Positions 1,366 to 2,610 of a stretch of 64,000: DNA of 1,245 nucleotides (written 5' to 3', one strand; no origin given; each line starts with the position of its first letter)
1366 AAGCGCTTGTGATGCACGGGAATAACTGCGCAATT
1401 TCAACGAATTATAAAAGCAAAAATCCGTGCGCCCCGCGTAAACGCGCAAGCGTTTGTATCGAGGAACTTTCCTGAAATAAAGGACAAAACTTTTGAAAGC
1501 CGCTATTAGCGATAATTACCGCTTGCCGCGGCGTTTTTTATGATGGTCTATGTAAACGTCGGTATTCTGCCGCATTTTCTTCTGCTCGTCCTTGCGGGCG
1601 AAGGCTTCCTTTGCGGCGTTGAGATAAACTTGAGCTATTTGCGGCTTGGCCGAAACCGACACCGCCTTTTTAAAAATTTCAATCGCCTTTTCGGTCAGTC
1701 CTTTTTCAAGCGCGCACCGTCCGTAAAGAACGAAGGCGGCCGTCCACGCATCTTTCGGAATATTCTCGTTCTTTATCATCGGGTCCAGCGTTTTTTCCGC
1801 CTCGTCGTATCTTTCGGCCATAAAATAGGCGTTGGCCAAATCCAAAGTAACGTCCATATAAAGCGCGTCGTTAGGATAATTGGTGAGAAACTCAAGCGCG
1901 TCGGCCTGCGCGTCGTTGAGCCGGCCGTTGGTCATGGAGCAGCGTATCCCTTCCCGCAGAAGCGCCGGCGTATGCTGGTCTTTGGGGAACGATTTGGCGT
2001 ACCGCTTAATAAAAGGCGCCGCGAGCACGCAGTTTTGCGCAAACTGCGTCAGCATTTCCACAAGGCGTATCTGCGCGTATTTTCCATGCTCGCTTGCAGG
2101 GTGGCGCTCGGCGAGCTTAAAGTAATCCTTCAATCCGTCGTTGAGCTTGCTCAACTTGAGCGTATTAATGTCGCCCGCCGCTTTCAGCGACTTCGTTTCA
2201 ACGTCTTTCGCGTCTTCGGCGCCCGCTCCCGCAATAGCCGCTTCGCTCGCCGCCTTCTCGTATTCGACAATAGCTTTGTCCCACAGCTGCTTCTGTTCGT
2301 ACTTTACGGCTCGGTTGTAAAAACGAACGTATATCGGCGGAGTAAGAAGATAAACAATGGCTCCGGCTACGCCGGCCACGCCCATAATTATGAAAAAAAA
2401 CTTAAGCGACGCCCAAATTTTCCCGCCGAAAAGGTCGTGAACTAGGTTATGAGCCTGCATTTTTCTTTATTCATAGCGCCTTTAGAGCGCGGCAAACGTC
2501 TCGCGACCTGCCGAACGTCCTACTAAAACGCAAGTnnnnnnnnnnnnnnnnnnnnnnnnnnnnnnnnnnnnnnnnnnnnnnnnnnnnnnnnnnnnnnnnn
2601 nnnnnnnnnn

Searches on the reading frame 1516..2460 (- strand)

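Call 79: search_protein_families(library=pfam, proteins=[window:1516-2460:-], max_evalue=0.001)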
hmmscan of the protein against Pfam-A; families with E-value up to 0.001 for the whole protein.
window:1516-2460:- (314 aa): 8 families
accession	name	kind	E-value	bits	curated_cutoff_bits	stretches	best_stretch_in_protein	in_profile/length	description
PF14559.12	TPR_19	-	1.9e-08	34.9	25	1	187-229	9-52/68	Tetratricopeptide repeat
PF13432.12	TPR_16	-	4.2e-08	33.9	32.7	1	206-270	1-59/65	Tetratricopeptide repeat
PF00515.34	TPR_1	-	3e-07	30.4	27.8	0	47-70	4-27/34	Tetratricopeptide repeat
PF07719.23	TPR_2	-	1e-06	28.8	27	0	47-72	4-29/34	Tetratricopeptide repeat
PF13428.12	TPR_14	-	1.7e-06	28.6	23.5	0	204-239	3-38/44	Tetratricopeptide repeat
PF13424.12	TPR_12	-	4.5e-05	24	30.1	0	187-225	28-68/77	Tetratricopeptide repeat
PF13174.12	TPR_6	-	0.00031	21.6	26.3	0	242-267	2-27/33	Tetratricopeptide repeat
PF12895.13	ANAPC3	-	0.00062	20.4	27.2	0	194-265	21-81/82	Anaphase-promoting complex, cyclosome, subunit 3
